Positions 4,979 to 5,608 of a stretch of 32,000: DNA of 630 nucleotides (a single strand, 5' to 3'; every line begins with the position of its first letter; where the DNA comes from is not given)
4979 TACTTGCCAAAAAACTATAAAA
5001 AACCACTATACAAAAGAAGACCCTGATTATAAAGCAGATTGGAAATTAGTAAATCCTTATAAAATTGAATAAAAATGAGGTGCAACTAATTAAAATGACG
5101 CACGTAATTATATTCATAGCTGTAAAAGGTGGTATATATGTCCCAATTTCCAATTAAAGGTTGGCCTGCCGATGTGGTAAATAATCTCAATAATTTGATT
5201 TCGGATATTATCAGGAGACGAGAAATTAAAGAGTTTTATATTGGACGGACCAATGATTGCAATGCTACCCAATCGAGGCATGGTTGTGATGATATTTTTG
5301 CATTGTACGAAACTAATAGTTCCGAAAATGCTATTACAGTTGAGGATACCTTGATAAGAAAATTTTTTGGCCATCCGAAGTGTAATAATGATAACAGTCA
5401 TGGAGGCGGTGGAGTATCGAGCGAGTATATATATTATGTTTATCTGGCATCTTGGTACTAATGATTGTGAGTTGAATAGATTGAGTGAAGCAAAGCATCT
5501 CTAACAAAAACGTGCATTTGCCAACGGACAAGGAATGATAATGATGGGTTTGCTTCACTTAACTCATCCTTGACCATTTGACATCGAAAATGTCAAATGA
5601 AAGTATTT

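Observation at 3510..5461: AT-rich trio of unassigned proteins: membrane-anchored PD-(D/E)XK, membrane-anchored unknown, small GIY-YIG-like protein (candidate undescribed defence/abortive-infection module)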

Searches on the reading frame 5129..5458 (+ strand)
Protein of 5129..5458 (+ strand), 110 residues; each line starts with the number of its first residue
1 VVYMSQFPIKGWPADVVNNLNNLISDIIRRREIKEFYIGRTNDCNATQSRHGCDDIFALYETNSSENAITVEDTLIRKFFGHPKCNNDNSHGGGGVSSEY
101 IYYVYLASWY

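Call 3: search_protein_families(library=pfam, proteins=[window:5129-5458:+], max_evalue=1)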
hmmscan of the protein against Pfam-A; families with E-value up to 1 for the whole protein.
window:5129-5458:+ (110 aa): 0 families

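Call 4: search_protein_families(library=padloc, proteins=[window:5129-5458:+], max_evalue=1)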
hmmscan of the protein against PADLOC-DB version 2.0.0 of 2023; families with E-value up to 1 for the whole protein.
window:5129-5458:+ (110 aa): 0 families

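Call 5: search_protein_families(library=ncbifam, proteins=[window:5129-5458:+], max_evalue=1)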
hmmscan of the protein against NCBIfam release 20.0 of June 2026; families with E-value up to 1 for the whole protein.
window:5129-5458:+ (110 aa): 0 families

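Call 9: find_homologous_proteins(query=window:5138-5458:+, max_evalue=0.01)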
Query window:5138-5458:+ (107 aa): 10 proteins with E <= 0.01 among 10 candidates.
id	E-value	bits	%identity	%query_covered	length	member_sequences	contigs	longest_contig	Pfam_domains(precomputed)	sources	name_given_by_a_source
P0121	4.6e-66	238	96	100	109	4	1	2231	-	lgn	-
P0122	2.1e-47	178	71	100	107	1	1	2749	-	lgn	-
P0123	2.1e-47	178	72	100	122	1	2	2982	-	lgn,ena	-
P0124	1.2e-45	172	69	100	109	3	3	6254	-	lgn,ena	-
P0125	4.4e-45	170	67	100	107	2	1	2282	-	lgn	-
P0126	1.1e-44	169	67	100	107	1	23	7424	-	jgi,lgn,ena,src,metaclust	metaclust:\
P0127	4.4e-42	161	66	100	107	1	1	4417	-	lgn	-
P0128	1.5e-40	156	64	100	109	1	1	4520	-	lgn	-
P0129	3.6e-38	148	62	100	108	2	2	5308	-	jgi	-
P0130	1.5e-37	146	61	100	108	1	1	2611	-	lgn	-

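Call 17: find_encoding_contigs(protein=P0124, flank=6000, max_places=3)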
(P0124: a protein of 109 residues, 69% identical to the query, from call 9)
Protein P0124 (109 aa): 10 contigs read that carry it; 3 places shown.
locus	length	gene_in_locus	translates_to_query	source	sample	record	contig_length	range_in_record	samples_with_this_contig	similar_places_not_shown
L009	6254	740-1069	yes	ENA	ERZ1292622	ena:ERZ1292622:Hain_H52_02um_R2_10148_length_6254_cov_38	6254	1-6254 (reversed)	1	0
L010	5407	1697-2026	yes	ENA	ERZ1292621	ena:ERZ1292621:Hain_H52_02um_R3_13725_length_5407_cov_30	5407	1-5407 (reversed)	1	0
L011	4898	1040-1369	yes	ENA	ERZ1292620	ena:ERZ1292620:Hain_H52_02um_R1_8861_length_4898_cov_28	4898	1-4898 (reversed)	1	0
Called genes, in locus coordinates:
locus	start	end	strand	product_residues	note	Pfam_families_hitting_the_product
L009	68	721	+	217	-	-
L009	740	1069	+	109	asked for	-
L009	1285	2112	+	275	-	-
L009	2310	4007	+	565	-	PF03235:GmrSD_N, PF07510:GmrSD_C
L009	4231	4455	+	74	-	PF04255:DUF433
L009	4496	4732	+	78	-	-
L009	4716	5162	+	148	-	PF01850:PIN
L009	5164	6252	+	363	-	?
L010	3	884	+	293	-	?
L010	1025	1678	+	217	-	-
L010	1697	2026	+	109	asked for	-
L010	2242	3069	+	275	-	-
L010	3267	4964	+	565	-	PF03235:GmrSD_N, PF07510:GmrSD_C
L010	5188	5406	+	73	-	?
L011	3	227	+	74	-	?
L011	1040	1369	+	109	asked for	-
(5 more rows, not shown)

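Call 18: find_encoding_contigs(protein=P0129, flank=6000, max_places=3)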
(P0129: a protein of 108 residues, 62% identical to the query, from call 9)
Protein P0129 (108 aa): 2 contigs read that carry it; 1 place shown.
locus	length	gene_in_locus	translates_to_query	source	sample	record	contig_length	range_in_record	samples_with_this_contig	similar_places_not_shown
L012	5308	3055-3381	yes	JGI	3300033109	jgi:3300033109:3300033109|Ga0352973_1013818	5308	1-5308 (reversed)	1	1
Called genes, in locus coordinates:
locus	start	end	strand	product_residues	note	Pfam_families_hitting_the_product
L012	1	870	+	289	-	?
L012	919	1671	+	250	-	-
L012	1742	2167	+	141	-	-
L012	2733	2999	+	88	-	-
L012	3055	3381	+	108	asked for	-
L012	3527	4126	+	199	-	-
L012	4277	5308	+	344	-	?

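Call 33: search_solved_structures(query=A1, max_evalue=10, show_alignments=2)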
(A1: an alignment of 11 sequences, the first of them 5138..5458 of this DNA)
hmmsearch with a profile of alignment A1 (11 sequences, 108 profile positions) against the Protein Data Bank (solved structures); distinct sequences matched with E-value up to 10: 5.
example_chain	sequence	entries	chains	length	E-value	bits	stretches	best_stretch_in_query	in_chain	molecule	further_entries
7p47_B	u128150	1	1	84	0.43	14.2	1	11-44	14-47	Structural maintenance of chromosomes protein 5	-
8i4v_A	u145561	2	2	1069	0.61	13.7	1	11-46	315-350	Structural maintenance of chromosomes protein 5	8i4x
7ylm_A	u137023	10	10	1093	0.63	13.7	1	11-46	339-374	Structural maintenance of chromosomes protein 5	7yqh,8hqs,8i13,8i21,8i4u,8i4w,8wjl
7qcd_A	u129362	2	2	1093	0.63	13.7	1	11-46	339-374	Structural maintenance of chromosomes protein 5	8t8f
7tve_E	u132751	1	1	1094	0.63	13.7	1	11-46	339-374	Structural maintenance of chromosomes protein 5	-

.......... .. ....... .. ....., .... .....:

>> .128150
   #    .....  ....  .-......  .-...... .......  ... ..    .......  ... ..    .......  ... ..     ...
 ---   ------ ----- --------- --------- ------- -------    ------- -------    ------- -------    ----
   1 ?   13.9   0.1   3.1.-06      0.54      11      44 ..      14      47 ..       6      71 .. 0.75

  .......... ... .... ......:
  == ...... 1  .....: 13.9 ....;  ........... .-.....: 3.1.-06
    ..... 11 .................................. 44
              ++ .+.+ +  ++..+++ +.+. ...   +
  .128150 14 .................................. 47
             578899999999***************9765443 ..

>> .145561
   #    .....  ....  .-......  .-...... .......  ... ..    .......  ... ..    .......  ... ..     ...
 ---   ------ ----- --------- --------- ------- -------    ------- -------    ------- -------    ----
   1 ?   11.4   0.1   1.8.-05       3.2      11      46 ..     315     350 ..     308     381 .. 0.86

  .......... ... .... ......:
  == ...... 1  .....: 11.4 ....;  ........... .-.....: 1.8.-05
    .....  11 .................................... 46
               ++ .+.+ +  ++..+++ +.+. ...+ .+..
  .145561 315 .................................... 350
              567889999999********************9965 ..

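Call 34: find_encoding_contigs(protein=P0127, flank=5000, max_places=2)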
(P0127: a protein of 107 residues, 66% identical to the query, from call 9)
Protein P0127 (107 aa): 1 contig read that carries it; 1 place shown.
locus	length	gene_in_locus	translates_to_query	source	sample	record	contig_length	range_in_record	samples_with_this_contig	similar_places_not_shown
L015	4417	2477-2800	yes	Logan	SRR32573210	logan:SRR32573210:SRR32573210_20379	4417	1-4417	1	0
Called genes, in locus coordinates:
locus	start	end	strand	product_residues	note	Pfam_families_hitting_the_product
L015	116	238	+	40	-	-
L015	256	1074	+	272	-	-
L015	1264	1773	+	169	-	-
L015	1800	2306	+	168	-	-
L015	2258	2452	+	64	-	-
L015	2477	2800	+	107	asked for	-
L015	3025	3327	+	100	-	-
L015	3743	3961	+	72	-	-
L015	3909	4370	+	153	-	PF19502:DUF6036 (faint)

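Call 35: find_encoding_contigs(protein=P0128, flank=5000, max_places=2)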
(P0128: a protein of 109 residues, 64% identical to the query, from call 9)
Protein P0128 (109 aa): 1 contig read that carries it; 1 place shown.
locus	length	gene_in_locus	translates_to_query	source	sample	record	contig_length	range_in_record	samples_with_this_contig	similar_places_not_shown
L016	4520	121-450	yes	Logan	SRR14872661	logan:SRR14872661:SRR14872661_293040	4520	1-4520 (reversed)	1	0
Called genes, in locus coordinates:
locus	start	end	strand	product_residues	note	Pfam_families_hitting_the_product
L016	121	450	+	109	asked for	-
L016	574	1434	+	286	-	PF13391:HNH_2 (weak)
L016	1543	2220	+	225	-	-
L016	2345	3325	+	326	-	-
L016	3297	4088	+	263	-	-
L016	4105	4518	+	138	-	?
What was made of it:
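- ORF3 has other partners in L009-12, L015 and L016 (calls 17, 18, 34, 35).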

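Call 36: find_encoding_contigs(protein=P0122, flank=5000, max_places=2)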
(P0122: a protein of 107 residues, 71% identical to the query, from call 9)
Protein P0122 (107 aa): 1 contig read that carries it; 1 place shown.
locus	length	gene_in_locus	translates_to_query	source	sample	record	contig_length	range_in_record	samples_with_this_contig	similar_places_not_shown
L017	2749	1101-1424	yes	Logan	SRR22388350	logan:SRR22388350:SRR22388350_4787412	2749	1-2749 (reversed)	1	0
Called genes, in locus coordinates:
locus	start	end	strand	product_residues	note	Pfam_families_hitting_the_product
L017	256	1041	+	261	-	-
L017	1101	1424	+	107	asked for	-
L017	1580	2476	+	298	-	PF14022:DUF4238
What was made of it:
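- The ORF2-ORF3 pair is retained in L017 (call 36).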

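Call 38: search_protein_representatives(alignment_id=A1)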
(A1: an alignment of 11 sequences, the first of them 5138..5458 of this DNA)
Query: 11 sequences, 108 profile positions. Proteins with E-value up to 0.001 (for the whole library): 256; up to 1e-10: 105; up to 1e-30: 7. The best 150 are listed.
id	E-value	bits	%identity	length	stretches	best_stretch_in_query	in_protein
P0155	1.3e-47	176.9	-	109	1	1-107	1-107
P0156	8.6e-38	145.2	-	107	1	1-107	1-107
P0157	1.8e-36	141.0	-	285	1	5-108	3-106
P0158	1.0e-34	135.3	-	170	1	2-108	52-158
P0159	7.0e-33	129.4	-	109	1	3-108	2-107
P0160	2.9e-32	127.4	-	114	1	3-107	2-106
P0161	9.2e-31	122.6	-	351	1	4-106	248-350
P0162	7.6e-30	119.7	-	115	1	5-107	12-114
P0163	1.8e-29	118.4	-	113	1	3-108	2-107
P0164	2.9e-28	114.5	-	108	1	1-107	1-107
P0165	3.5e-28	114.3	-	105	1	4-108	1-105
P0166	1.2e-27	112.6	-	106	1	6-107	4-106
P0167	1.7e-27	112.1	-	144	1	5-107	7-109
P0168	4.4e-27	110.8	-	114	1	4-107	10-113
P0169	1.9e-26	108.7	-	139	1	3-108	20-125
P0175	1.2e-24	102.9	-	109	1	5-107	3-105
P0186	6.2e-23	97.4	-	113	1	7-107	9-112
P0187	9.2e-23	96.9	-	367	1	7-108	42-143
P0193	1.4e-21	93.0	-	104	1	7-106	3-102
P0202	2.4e-20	89.1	-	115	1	4-106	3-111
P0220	2.4e-15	73.0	-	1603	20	35-81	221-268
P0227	2.8e-14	69.6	-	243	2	17-105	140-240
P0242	5.9e-13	65.3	-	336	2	7-103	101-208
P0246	1.0e-12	64.5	-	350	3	7-91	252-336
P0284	1.8e-08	50.8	-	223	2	28-104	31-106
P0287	2.3e-08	50.5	-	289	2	5-105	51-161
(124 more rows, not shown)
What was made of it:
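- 5138..5461 (+): ORF3: a 107-aa GIY-YIG-superfamily protein that lacks the N-terminal GIY strand and ends in a conserved YVYLAxW strand (a putative circular permutation). The family has 256 clusters at 50% identity (call 38).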

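Call 39: search_protein_families(library=pfam, proteins=[P0157, P0161, P0187, P0220, P0227, P0242, P0246, P0287, P0158, P0284], max_evalue=0.01)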
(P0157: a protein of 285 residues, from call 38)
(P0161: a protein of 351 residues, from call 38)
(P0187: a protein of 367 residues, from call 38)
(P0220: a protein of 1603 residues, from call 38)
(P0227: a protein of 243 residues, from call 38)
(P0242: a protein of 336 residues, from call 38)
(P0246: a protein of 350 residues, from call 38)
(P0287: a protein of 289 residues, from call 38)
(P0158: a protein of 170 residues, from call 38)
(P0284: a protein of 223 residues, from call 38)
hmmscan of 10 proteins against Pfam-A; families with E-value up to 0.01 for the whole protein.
P0157 (285 aa): 0 families

P0161 (351 aa): 0 families

P0187 (367 aa): 8 families
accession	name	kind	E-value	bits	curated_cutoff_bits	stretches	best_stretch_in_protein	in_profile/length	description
PF08241.18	Methyltransf_11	-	1.2e-20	74.4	21.2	1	193-290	1-94/95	Methyltransferase domain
PF13649.12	Methyltransf_25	-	4.6e-17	62.9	27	1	193-287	2-97/97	Methyltransferase domain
PF08242.18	Methyltransf_12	-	7e-14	52.8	30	1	193-289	1-98/98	Methyltransferase domain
PF01209.24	Ubie_methyltran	-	1.3e-11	44.7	20.1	1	189-297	48-157/233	ubiE/COQ5 methyltransferase family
PF13847.12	Methyltransf_31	-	2.8e-11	43.7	27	1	189-295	4-113/145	Methyltransferase domain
PF13489.12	Methyltransf_23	-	1.3e-07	31.9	27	1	179-299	11-124/164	Methyltransferase domain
PF05175.20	MTS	-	0.0051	16.9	23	0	180-262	22-104/170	Methyltransferase small domain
PF03141.22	Methyltransf_29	-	0.008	15.2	23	0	187-289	115-215/506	Putative S-adenosyl-L-methionine-dependent methyltransferase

P0220 (1603 aa): 1 family
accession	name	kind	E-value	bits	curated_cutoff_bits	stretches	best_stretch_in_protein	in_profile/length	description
PF15953.10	PDU_like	-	8.3e-09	36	27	0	173-204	24-55/153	Putative propanediol utilisation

P0227 (243 aa): 0 families

P0242 (336 aa): 0 families

P0246 (350 aa): 2 families
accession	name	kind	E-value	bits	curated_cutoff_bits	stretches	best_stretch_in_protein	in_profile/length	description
PF13455.12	MUG113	-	0.00047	21.1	22.3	0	277-324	2-48/73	Meiotically up-regulated gene 113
PF10544.15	T5orf172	-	0.00054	20.9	20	0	276-305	16-47/101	T5orf172 domain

P0287 (289 aa): 0 families

P0158 (170 aa): 0 families

P0284 (223 aa): 2 families
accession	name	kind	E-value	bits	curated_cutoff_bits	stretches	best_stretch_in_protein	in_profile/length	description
PF13455.12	MUG113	-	3.9e-07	31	22.3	1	36-87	1-53/73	Meiotically up-regulated gene 113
PF10544.15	T5orf172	-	1.7e-05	25.7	20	1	33-62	13-34/101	T5orf172 domain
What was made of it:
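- On GIY-YIG superfamily - ORF3: P0284 matches MUG113 at 31 bits, above the 22.3-bit cut-off (call 39).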

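Call 41: search_protein_families(library=pfam, alignment_id=A3, max_evalue=0.1)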
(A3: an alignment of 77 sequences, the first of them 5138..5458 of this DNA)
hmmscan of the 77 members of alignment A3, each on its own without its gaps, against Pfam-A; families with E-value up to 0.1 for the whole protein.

A. member 1, window:5138-5458:+ (107 aa): 0 families

B. families by the number of members that match (of 77 scanned): 13 families
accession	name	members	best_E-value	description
PF10544.15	T5orf172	19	3.8e-06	T5orf172 domain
PF13455.12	MUG113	12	4.2e-05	Meiotically up-regulated gene 113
PF01541.30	GIY-YIG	9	8e-05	GIY-YIG catalytic domain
PF06342.18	DUF1057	1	0.006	Alpha/beta hydrolase of unknown function (DUF1057)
PF04837.17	MbeB_N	1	0.0076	MbeB-like, N-term conserved region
PF09097.16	Phage-tail_1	1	0.022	Baseplate structural protein, domain 1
PF21585.2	A-ATP_synth_H_N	1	0.046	Archaeal A-ATP synthase, subunit H, N-terminal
PF04184.18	ST7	1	0.055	ST7 protein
PF02152.23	FolB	1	0.056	Dihydroneopterin aldolase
PF16951.10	MaAIMP_sms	1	0.062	Putative methionine and alanine importer, small subunit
PF18015.7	Acetyltransf_19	1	0.065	Acetyltransferase (GNAT) domain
PF12719.13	Cnd3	1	0.076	Nuclear condensing complex subunits, C-term domain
PF01019.26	G_glu_transpept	1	0.079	Gamma-glutamyltranspeptidase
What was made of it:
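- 5138..5461 (+): Members match T5orf172, MUG113 and GIY-YIG (call 41).
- On GIY-YIG superfamily - ORF3: However, 19, 12 and 9 of 77 family members match T5orf172, MUG113 and GIY-YIG respectively, with best E-values of 4e-6 to 8e-5 (call 41).
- Closest known: GIY-YIG superfamily: T5orf172. Same: Family members hit these Pfam models (call 41).
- Family members match the GIY-YIG clan (call 41). It belongs to the GIY-YIG/T5orf172 clan (call 41).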

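Call 47: search_protein_families(library=padloc, proteins=[L009:68-718:+, L009:1285-2109:+], max_evalue=0.001)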
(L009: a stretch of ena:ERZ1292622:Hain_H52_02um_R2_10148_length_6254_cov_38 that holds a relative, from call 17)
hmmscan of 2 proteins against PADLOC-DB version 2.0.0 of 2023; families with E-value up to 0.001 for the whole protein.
L009:68-718:+ (217 aa): 0 families

L009:1285-2109:+ (275 aa): 0 families

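Call 51: search_dna_similar(query=window:5138-5458:+, collection=phages, mode=protein, max_evalue=0.001, max_rows=10)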
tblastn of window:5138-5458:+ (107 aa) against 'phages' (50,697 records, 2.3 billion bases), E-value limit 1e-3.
No match.

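Call 65: find_encoding_contigs(protein=P0163, flank=5000, max_places=6)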
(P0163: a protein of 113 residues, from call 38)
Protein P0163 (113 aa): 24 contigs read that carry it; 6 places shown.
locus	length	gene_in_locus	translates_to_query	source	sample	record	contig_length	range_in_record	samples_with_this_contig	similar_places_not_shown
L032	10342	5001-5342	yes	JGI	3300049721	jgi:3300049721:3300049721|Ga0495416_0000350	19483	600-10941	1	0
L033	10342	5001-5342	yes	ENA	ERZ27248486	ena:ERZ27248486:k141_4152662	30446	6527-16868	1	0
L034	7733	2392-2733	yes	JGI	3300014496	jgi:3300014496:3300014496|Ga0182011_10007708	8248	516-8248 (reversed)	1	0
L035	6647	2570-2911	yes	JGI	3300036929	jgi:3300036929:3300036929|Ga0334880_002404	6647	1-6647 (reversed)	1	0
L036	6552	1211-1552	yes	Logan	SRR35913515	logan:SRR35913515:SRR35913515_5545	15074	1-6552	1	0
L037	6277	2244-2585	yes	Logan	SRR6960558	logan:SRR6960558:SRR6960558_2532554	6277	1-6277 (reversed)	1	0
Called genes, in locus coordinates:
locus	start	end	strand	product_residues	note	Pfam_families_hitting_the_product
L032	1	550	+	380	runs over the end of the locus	PF12704:MacB_PCD, PF02687:FtsX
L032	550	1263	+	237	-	PF00005:ABC_tran, PF02463:SMC_N (faint), PF13304:AAA_21 (faint)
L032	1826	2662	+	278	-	PF00589:Phage_integrase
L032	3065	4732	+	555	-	PF00916:Sulfate_transp, PF01740:STAS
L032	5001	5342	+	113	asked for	-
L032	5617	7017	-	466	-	PF12256:TcdB_toxin_midN (faint), PF13517:FG-GAP_3, PF01839:FG-GAP (weak)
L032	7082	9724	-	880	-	PF19313:DUF5916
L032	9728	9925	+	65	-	-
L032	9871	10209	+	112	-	-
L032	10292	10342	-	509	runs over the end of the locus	-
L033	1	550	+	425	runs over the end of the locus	PF12704:MacB_PCD, PF02687:FtsX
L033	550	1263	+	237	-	PF00005:ABC_tran, PF02463:SMC_N (faint), PF13304:AAA_21 (faint)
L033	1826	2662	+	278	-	PF00589:Phage_integrase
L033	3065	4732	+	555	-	PF00916:Sulfate_transp, PF01740:STAS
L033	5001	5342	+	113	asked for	-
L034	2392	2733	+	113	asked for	-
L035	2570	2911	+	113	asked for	-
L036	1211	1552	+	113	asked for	-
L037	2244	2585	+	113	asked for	-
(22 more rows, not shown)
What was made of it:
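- A 43%-identical relative, read on 24 contigs (six places shown), stands alone between a SulP transporter gene and an FG-GAP gene (call 65). It sits in varied contexts directly beside different genes (calls 17, 18, 34-36, 65). dN/dS of 0.18-0.25 and stable residence on 24 contigs at one chromosomal site (call 65) fit a host-maintained gene.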

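Call 97: list_cluster_members(proteins=[P0159, P0160, P0163, P0166, P0175, P0186, P0193, P0202, P0284, P0157])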
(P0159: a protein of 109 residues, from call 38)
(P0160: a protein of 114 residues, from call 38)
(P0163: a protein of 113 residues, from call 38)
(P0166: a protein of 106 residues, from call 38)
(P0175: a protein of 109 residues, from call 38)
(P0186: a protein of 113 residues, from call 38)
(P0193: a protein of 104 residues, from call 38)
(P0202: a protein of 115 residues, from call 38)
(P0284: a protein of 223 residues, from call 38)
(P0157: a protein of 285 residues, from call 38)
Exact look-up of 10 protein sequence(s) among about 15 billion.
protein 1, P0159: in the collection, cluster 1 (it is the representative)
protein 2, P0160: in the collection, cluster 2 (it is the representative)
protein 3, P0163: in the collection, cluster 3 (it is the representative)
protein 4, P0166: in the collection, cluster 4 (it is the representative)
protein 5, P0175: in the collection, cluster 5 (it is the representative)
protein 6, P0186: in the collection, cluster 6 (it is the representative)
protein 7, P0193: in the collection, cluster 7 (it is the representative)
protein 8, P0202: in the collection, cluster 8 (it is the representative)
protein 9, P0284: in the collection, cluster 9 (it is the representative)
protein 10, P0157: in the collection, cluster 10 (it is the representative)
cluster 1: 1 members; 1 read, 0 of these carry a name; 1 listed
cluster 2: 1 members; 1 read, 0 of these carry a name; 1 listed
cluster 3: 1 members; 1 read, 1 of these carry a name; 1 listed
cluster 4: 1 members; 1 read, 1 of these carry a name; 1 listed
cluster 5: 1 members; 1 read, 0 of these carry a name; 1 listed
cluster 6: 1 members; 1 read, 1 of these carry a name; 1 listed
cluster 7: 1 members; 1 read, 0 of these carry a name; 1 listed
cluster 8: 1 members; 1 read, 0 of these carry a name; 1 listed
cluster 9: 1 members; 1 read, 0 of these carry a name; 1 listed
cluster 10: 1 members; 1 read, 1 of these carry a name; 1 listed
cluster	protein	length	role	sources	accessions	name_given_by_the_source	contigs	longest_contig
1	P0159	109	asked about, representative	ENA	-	-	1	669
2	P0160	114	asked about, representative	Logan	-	-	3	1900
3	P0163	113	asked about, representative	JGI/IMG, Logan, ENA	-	hypothetical protein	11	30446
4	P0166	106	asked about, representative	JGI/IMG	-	hypothetical protein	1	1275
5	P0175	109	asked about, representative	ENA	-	-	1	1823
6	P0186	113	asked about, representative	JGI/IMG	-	hypothetical protein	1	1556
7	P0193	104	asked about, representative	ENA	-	-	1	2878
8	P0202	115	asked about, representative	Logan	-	-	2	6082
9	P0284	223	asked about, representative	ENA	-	-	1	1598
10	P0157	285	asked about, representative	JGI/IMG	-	hypothetical protein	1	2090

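Call 99: search_protein_families(library=pfam, proteins=[L009:68-718:+, L009:1285-2109:+], max_evalue=0.001)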
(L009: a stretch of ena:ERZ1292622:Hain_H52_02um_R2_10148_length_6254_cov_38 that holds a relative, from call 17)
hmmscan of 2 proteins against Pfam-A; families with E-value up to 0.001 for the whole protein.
L009:68-718:+ (217 aa): 0 families

L009:1285-2109:+ (275 aa): 0 families
